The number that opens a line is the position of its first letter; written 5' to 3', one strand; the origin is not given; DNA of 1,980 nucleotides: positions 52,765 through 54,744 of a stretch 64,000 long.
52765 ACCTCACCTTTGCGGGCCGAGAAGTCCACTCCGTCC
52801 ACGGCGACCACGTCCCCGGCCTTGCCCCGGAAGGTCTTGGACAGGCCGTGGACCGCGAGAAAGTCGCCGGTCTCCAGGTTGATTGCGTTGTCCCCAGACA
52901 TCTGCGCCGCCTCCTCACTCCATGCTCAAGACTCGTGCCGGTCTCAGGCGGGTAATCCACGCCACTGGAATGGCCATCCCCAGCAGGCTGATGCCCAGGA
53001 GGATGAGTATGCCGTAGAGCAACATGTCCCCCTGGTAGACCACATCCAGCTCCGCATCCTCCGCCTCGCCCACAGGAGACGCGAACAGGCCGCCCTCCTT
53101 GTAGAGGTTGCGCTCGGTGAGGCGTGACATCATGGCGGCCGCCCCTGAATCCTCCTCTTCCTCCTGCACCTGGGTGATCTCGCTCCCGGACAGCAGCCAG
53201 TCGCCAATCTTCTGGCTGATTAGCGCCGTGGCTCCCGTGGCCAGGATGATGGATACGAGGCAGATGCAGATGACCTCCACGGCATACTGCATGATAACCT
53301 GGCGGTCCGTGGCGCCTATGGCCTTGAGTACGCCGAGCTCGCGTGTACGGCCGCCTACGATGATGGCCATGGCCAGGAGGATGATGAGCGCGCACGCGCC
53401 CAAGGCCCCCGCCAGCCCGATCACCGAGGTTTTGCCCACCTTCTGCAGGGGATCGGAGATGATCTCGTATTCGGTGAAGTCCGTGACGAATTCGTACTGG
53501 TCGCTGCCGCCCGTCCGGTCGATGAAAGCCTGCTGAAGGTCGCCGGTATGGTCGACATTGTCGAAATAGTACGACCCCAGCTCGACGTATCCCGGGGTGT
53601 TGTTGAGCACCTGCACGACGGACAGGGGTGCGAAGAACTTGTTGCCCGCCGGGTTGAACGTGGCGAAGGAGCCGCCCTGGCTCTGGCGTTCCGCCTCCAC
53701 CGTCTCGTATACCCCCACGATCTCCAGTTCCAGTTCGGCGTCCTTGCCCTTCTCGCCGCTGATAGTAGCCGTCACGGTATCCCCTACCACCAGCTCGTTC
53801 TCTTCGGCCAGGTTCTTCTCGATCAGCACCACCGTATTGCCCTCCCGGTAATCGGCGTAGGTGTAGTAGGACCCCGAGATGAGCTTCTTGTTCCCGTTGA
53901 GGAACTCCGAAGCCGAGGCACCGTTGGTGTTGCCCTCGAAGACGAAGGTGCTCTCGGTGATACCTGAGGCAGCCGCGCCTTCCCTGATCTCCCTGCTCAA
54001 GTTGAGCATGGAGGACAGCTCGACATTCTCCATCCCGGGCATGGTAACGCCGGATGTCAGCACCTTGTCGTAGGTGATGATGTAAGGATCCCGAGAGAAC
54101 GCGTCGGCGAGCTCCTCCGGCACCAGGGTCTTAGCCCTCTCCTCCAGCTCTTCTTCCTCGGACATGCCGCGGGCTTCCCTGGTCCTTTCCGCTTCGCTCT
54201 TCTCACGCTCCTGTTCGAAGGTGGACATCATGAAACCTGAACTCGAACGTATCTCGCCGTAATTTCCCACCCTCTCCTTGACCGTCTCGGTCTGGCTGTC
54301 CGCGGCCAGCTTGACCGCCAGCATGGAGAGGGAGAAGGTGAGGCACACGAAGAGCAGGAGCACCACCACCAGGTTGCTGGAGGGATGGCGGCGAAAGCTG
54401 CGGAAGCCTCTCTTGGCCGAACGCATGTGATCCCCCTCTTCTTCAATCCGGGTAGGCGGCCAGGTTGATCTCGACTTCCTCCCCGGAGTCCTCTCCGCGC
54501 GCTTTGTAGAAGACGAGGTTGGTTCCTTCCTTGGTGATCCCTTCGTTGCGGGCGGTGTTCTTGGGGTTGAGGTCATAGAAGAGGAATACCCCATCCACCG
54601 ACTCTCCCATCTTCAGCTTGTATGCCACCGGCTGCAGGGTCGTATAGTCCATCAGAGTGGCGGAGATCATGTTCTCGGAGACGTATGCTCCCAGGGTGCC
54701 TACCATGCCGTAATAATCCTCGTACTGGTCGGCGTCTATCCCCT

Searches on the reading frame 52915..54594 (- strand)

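Call 47: search_protein_families(library=ncbifam, max_evalue=0.00001, proteins=[window:52915-54594:-])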
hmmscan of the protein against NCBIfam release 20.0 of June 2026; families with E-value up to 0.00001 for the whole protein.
window:52915-54594:- (559 aa): 1 family
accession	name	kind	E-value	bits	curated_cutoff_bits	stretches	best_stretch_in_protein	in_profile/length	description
TIGR03434.1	ADOP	subfamily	8.8e-07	27.4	622.3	1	174-467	477-758/803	ADOP family duplicated permease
